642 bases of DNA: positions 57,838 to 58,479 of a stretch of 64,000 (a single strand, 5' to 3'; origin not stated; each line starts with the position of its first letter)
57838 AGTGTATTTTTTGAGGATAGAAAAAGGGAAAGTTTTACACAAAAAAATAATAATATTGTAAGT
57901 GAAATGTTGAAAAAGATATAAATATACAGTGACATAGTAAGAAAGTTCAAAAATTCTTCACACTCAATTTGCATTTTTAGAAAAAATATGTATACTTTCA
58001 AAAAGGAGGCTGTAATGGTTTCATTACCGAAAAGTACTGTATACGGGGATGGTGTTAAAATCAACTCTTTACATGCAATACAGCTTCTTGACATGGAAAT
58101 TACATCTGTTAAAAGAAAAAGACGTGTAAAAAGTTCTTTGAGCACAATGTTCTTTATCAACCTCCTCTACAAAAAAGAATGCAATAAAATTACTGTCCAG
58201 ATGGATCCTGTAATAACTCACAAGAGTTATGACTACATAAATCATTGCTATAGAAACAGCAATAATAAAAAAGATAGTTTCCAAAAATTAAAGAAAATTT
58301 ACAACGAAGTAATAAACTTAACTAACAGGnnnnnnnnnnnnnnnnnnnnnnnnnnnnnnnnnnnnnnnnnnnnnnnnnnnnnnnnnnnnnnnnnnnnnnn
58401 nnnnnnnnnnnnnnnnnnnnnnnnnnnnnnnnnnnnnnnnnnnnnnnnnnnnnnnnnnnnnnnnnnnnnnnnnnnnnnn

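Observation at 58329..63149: Giant fusion protein: Ser/Thr kinase + P-loop NTPase + TPR + GAF + sigma-54 activator + HTH in one 1606-aa polypeptide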

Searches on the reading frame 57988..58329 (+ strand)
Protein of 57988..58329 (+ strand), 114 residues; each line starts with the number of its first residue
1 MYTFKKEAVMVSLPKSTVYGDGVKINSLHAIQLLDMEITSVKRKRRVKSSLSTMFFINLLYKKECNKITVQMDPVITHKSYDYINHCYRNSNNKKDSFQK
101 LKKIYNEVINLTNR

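Call 34: search_protein_families(library=pfam, proteins=[window:57988-58329:+], max_evalue=0.01)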
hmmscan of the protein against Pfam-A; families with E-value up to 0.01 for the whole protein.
window:57988-58329:+ (114 aa): 0 families

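Call 114: search_protein_families(library=padloc, proteins=[window:57988-58329:+], max_evalue=0.001)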
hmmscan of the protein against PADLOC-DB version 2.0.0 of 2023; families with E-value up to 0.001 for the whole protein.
window:57988-58329:+ (114 aa): 0 families
